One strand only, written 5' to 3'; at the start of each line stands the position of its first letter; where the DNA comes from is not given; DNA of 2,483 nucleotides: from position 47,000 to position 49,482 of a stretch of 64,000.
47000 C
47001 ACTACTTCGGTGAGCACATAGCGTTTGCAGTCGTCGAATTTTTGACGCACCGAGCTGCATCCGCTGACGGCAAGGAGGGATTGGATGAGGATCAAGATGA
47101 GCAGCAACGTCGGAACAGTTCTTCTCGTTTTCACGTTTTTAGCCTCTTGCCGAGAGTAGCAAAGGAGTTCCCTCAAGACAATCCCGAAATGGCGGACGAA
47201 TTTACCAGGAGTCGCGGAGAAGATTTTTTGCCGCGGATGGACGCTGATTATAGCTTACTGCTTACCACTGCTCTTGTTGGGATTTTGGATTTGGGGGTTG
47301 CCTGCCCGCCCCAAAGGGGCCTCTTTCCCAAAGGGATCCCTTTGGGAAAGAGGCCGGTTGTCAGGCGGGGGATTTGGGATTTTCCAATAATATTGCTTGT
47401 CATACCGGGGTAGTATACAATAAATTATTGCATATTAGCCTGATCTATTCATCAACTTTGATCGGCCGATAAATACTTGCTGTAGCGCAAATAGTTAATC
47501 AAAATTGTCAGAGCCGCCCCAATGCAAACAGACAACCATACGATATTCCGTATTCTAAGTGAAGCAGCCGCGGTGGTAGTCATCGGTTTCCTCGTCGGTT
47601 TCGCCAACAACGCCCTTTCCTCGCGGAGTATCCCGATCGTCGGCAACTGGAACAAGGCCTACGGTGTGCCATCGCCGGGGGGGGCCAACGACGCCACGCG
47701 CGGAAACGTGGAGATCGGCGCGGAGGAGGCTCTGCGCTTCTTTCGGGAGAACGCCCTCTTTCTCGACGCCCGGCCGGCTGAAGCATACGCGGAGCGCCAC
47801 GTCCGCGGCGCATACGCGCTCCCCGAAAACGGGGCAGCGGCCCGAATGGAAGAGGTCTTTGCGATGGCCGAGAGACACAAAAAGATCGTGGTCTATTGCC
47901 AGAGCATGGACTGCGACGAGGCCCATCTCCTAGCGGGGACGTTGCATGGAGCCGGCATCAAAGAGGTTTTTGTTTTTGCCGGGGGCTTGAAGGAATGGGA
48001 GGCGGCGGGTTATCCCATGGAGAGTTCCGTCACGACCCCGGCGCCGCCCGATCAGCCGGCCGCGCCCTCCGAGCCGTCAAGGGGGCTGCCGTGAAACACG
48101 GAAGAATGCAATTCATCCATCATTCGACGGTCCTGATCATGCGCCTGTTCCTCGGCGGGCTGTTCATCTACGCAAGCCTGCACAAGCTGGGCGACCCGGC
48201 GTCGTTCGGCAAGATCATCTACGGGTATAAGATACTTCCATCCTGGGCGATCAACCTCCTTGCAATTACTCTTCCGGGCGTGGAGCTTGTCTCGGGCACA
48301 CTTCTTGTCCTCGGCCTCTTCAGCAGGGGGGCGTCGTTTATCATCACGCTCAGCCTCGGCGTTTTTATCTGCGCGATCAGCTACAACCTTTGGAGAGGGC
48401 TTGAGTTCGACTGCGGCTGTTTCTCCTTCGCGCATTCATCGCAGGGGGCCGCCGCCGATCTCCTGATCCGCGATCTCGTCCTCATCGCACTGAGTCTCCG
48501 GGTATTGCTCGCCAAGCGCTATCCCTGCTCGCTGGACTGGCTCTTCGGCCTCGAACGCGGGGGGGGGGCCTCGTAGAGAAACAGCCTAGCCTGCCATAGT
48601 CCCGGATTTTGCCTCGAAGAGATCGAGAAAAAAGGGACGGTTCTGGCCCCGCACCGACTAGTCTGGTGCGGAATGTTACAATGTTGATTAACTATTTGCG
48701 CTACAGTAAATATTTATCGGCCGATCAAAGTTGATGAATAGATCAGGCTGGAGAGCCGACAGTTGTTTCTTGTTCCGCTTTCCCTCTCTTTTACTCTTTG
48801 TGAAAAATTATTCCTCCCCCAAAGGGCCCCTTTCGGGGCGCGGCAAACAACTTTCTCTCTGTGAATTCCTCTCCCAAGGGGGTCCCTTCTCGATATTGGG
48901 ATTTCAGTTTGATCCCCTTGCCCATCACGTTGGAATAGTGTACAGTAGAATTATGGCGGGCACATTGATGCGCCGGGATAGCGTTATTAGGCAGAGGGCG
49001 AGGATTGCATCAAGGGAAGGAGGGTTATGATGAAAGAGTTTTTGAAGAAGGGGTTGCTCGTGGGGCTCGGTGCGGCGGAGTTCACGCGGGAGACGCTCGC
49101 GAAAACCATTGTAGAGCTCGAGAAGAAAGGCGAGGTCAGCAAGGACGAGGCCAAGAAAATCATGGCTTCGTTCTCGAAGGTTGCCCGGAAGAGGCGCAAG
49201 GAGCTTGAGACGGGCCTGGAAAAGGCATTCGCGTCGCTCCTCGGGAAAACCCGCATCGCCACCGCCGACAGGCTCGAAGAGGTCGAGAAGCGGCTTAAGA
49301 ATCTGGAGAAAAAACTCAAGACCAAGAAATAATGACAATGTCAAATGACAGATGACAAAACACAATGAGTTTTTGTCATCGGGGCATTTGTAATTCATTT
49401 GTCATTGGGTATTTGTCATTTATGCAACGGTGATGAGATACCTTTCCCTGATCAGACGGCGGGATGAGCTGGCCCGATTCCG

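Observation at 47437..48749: Rhodanese-DoxX gene pair bracketed by inverted copies of the family A repeat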

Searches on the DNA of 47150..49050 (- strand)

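Call 34: search_dna_similar(query=window:48640-48755:-, collection=plasmids, mode=distant, max_evalue=1)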
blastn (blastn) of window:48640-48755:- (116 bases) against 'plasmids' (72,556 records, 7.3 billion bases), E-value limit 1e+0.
No match.

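Call 68: search_rna_families(source=window, start=47150, end=49050, threshold=evalue, max_evalue=1)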
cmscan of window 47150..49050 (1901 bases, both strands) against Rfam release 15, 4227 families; matches with E-value up to 1: 3.
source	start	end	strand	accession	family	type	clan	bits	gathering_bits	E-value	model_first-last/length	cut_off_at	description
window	47318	47356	+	RF03681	mir-1295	Gene; miRNA;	-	21.4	100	0.6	1-78/78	no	mir-1295 microRNA precursor family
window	47317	47356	+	RF04132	mir-4436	Gene; miRNA;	-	20.5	74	0.4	1-85/85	no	mir-4436 microRNA precursor family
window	48318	48384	-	RF01134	sR30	Gene; snRNA; snoRNA; CD-box;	-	14.9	38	0.97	1-57/57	no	Small nucleolar RNA sR30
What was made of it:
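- On Any curated RNA family (Rfam 15): The permissive scan of 47150-49050 gives only noise (E>=0.4, call 68).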

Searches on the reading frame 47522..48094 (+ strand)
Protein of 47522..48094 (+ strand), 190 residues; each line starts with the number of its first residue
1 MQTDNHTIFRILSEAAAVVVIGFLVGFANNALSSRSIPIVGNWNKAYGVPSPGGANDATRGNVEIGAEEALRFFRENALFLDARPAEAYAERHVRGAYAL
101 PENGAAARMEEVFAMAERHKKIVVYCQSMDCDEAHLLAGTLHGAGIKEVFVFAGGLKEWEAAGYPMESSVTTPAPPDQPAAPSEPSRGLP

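Call 7: search_protein_families(library=pfam, proteins=[window:47522-48094:+], max_evalue=0.01)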
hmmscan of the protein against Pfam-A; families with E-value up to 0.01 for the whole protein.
window:47522-48094:+ (190 aa): 1 family
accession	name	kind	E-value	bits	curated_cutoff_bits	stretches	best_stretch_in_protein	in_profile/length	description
PF00581.25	Rhodanese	-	4.3e-15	56.4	22.2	1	75-162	11-102/102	Rhodanese-like domain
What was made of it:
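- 47522..48094 (+): Rhodanese-domain protein (190 aa, with a hydrophobic N-terminal stretch). A resident gene. Pfam PF00581, E=4.3e-15 (call 7).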

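Call 11: find_encoding_contigs(protein=window:47522-48094:+, flank=10000, max_places=10)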
Protein window:47522-48094:+ (190 aa): 6 contigs read that carry it; 6 places shown.
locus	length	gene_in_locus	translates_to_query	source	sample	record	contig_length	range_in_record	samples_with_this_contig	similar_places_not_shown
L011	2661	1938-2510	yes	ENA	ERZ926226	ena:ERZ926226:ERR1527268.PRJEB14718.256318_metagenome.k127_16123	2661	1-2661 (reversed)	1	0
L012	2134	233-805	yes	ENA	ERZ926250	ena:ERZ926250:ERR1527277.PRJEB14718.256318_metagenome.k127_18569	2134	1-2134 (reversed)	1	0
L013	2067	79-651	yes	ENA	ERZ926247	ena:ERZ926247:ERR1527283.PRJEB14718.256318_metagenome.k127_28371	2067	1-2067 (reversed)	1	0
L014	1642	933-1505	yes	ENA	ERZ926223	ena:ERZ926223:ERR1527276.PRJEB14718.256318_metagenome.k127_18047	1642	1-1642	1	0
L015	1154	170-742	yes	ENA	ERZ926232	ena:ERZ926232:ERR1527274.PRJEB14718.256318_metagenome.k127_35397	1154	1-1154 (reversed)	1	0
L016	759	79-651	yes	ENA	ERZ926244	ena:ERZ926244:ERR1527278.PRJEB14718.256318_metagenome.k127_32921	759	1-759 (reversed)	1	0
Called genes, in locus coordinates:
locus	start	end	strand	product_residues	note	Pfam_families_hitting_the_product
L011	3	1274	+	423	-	?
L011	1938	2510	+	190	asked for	PF00581:Rhodanese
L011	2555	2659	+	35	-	?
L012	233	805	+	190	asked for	PF00581:Rhodanese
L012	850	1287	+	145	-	PF07291:MauE, PF07681:DoxX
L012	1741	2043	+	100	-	-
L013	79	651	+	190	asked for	PF00581:Rhodanese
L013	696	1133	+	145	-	PF07291:MauE, PF07681:DoxX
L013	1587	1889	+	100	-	-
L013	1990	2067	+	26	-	?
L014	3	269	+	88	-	?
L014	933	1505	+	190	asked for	PF00581:Rhodanese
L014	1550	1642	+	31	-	?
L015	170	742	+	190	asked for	PF00581:Rhodanese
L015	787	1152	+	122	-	?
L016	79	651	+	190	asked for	PF00581:Rhodanese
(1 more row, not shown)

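Call 20: find_homologous_proteins(query=window:47522-48094:+, max_evalue=1e-10)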
Query window:47522-48094:+ (190 aa): 35 proteins with E <= 1e-10 among 628 candidates.
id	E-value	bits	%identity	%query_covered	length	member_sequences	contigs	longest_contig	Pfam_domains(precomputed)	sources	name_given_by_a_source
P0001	1.3e-119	415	98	100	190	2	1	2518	PF00581.26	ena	-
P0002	1.7e-97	342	79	100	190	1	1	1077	PF00581.26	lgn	-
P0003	3.0e-97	342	79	100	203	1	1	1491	PF00581.26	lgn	-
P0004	1.1e-90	320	76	100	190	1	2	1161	PF00581.26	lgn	-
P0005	5.2e-86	305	74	100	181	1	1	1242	PF00581.26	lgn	-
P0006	2.9e-82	293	75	96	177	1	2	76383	PF00581.26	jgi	jgi:rhodanese-related sulfurtransferase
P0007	2.6e-77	277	67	97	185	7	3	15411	PF00581.26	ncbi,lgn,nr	ncbi:MAG: rhodanese-like domain-containing protein [Candidatus Aureabacteria bacterium]|nr:rhodanese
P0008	3.9e-77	276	65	97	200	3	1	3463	PF00581.26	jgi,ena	-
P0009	6.0e-77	275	67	97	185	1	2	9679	PF00581.26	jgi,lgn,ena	-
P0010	1.0e-76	275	65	97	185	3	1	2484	PF00581.26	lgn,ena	-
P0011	3.5e-75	270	59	97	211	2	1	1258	PF00581.26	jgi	jgi:rhodanese-related sulfurtransferase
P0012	4.4e-71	256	56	97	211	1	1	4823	PF00581.26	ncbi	-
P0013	7.6e-66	239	57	100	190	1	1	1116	PF00581.26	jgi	jgi:rhodanese-related sulfurtransferase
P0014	9.8e-66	239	74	76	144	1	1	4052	PF00581.26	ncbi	ncbi:MAG: rhodanese-like domain-containing protein, partial [bacterium]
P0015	4.9e-52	194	56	88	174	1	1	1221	PF00581.26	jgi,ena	-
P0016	2.2e-51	192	51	88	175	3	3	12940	PF00581.26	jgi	jgi:rhodanese-related sulfurtransferase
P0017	3.2e-50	188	53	88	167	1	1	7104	PF00581.26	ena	-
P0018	1.4e-47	180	53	83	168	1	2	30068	PF00581.26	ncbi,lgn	-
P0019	2.8e-46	175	51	85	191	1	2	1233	PF00581.26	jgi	jgi:rhodanese-related sulfurtransferase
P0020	3.0e-46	175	50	88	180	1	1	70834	PF00581.26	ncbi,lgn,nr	ncbi:MAG: rhodanese-like domain-containing protein [Candidatus Aureabacteria bacterium]|nr:rhodanese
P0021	1.2e-45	173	51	87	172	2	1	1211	PF00581.26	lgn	-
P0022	3.4e-45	172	52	79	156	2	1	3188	PF00581.26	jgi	-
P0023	3.5e-45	172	49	88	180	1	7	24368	PF00581.26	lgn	-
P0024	4.0e-45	172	53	85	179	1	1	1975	PF00581.26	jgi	-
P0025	5.6e-45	171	51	83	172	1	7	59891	PF00581.26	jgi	jgi:rhodanese-related sulfurtransferase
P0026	1.0e-44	170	54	86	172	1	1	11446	PF00581.26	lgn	-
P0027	3.7e-44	169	46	87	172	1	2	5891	PF00581.26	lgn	-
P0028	1.7e-43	166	49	87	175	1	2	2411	PF00581.26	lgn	-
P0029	3.1e-43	166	52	86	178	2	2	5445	PF00581.26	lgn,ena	-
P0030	3.3e-43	165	51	84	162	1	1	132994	PF00581.26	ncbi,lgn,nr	ncbi:MAG: rhodanese-like domain-containing protein [bacterium]|nr:rhodanese-like domain-containing p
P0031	1.0e-42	164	51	87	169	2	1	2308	PF00581.26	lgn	-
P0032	1.2e-42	164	48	88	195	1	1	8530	PF00581.26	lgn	-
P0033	1.6e-41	160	51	86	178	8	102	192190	PF00581.26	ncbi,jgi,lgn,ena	-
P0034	6.5e-41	158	52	76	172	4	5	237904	PF00581.26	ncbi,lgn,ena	-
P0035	1.0e-40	157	49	87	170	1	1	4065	PF00581.26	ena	-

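Call 22: find_encoding_contigs(protein=P0006, flank=6000, max_places=3)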
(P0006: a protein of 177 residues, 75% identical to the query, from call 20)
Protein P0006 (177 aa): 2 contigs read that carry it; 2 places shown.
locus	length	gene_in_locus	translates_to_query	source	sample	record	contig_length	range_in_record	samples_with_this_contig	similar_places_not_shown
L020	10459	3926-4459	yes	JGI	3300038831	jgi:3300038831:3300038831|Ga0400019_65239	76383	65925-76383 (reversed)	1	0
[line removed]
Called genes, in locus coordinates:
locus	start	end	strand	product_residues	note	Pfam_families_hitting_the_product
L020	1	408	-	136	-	?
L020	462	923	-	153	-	-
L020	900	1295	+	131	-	-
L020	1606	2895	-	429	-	-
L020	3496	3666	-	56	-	-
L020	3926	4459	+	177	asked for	PF00581:Rhodanese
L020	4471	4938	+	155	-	PF07291:MauE, PF07681:DoxX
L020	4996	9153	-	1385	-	-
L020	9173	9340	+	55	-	-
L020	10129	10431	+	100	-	-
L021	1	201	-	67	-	?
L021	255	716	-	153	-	-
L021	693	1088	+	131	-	-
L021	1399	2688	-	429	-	-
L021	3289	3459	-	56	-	-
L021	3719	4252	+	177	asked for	PF00581:Rhodanese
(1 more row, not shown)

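Call 23: find_encoding_contigs(protein=P0007, flank=6000, max_places=3)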
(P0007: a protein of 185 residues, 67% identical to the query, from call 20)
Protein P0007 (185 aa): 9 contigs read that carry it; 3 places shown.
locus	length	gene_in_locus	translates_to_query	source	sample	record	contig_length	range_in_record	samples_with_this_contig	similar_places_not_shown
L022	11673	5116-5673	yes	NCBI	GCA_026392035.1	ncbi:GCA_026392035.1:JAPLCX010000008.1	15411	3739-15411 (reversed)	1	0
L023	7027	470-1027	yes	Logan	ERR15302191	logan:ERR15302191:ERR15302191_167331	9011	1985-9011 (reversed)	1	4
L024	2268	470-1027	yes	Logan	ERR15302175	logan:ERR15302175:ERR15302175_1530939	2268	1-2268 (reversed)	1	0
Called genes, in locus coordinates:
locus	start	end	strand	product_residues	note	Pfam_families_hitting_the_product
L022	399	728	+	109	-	-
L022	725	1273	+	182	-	-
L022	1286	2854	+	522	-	PF07721:TPR_4 (faint), PF25063:ARM_TT21_C (faint), PF13432:TPR_16 (weak), PF13374:TPR_10 (weak), PF07719:TPR_2 (weak), PF13424:TPR_12, PF00515:TPR_1 (weak), PF07719:TPR_2 (weak), +7 more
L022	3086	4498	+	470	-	PF00112:Peptidase_C1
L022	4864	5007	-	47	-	-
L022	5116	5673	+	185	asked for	PF00581:Rhodanese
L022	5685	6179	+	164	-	PF07291:MauE, PF07681:DoxX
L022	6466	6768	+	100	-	-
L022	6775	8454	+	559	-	PF03109:ABC1, PF27536:UbiB_helical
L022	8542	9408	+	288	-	PF06167:Peptidase_M90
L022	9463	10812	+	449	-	-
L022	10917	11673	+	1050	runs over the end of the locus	PF13646:HEAT_2 (weak), PF02985:HEAT (faint), PF13646:HEAT_2 (weak), PF00027:cNMP_binding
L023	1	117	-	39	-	?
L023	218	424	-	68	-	-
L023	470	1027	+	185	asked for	PF00581:Rhodanese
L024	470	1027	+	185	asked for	PF00581:Rhodanese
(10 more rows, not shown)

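Call 24: find_encoding_contigs(protein=P0001, flank=6000, max_places=3)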
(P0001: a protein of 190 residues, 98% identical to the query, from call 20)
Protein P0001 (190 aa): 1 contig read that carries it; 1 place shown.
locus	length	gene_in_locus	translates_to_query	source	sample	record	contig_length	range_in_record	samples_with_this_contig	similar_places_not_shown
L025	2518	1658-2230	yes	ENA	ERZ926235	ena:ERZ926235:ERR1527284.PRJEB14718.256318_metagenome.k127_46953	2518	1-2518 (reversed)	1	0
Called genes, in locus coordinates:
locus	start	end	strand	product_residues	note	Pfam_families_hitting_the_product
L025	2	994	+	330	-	?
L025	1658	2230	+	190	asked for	PF00581:Rhodanese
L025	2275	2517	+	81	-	?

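Call 42: find_encoding_contigs(protein=P0002, flank=3000, max_places=2)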
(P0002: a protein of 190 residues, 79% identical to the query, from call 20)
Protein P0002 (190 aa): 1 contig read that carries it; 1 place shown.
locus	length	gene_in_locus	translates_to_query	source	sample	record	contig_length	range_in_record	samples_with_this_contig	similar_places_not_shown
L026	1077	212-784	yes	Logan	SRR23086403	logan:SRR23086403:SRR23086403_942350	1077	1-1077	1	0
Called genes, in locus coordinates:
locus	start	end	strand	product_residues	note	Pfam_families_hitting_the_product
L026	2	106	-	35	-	?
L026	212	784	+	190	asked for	PF00581:Rhodanese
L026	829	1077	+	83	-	?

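Call 43: find_encoding_contigs(protein=P0003, flank=3000, max_places=2)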
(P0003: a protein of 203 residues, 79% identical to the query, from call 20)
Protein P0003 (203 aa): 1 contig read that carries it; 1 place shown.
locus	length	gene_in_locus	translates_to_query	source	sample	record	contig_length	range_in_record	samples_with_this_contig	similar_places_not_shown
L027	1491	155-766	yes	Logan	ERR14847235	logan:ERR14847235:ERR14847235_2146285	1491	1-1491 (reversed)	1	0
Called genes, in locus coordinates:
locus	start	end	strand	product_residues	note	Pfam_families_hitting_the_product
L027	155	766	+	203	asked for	PF00581:Rhodanese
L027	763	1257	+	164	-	PF07291:MauE, PF07681:DoxX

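Call 44: find_encoding_contigs(protein=P0005, flank=3000, max_places=2)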
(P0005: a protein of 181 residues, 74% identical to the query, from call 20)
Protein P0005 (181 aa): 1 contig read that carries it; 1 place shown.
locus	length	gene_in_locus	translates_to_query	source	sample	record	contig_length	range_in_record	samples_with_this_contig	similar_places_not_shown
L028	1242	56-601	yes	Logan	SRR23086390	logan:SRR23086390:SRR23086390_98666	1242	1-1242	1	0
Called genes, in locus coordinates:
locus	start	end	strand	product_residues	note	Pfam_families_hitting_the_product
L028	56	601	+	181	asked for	PF00581:Rhodanese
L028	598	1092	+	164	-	PF07291:MauE, PF07681:DoxX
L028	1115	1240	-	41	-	?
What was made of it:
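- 47522..48094 (+): Orthologues at 65-79% identity always sit next to a MauE gene (calls 20, 22, 23, 43, 44).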

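Call 69: search_protein_families(library=ncbifam, proteins=[window:47522-48094:+], max_evalue=0.001)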
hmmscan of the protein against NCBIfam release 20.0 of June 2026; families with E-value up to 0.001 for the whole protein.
window:47522-48094:+ (190 aa): 6 families
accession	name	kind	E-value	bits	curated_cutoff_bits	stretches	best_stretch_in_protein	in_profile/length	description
NF006444.0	PRK08762.1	equivalog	2.4e-11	42.9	449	1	63-172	15-120/387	molybdopterin-synthase adenylyltransferase MoeB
NF041203.1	rhodanese_LYCAU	equivalog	1.1e-09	38.1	115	1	77-168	36-125/126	rhodanese-related (seleno)protein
NF045694.1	seleno_TsoB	exception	1.6e-09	36.4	805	1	75-177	59-167/572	rhodanese/DsbD fusion-like selenoprotein TsoB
NF045521.1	rhoda_near_glyco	subfamily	1.6e-07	31.2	145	1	67-167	21-116/144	rhodanese homology domain-containing protein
TIGR03865.1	PQQ_CXXCW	subfamily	0.00014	21.8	128.05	1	114-168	111-164/167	PQQ-dependent catabolism-associated CXXCW motif protein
NF001195.0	PRK00162.1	equivalog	0.0004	20.7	102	1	66-163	8-100/108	thiosulfate sulfurtransferase GlpE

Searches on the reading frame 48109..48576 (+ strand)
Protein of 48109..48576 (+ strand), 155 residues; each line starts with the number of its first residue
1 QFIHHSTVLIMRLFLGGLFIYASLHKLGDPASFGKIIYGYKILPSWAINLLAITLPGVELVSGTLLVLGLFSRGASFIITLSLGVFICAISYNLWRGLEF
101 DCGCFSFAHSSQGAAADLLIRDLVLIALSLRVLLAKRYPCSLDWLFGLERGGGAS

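Call 7: search_protein_families(library=pfam, proteins=[window:48109-48576:+], max_evalue=0.01)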
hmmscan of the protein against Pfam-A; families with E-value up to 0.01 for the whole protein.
window:48109-48576:+ (155 aa): 2 families
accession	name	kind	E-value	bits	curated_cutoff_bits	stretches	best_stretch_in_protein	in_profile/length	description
PF07291.16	MauE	-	1.4e-27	97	27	1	7-134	4-127/128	Methylamine utilisation protein MauE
PF07681.17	DoxX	-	1.6e-08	35.5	23.6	1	8-86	2-79/85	DoxX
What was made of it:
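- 48106..48576 (+): MauE/DoxX-family membrane protein. A resident gene that starts 12 nt after the rhodanese stop codon, as in the relatives. Pfam PF07291 E=1.4e-27 and PF07681 E=1.6e-8 (call 7).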

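Call 69: search_protein_families(library=ncbifam, proteins=[window:48109-48576:+], max_evalue=0.001)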
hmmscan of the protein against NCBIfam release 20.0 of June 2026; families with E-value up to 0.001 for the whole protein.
window:48109-48576:+ (155 aa): 2 families
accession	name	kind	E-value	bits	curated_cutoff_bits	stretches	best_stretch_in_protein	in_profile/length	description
NF045576.1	BT_3928_fam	equivalog_domain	1e-07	31.4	250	1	8-136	2-133/358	BT_3928 family protein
NF050144.1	matur_HvfX_fam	equivalog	6.2e-05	23.2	80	1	8-89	4-86/165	HvfX family Cu-binding RiPP maturation protein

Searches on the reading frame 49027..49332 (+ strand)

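Call 7: search_protein_families(library=pfam, proteins=[window:49027-49332:+], max_evalue=0.01)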
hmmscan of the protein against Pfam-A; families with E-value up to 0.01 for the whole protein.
window:49027-49332:+ (101 aa): 2 families
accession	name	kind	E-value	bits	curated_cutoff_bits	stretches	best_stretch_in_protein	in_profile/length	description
PF09687.15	PRESAN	-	0.0028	18.5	23.7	1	22-99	43-119/125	Plasmodium RESA N-terminal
PF05597.16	Phasin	-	0.006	17.1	28.8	1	26-99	50-123/126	Poly(hydroxyalcanoate) granule associated protein (phasin)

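Call 69: search_protein_families(library=ncbifam, proteins=[window:49027-49332:+], max_evalue=0.001)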
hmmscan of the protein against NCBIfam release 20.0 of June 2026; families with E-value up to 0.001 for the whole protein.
window:49027-49332:+ (101 aa): 1 family
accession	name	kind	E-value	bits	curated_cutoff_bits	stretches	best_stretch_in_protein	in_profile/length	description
NF047773.1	phas_rel_Lepto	domain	6.5e-09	35.4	35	1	3-61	1-66/68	phasin-related domain-containing protein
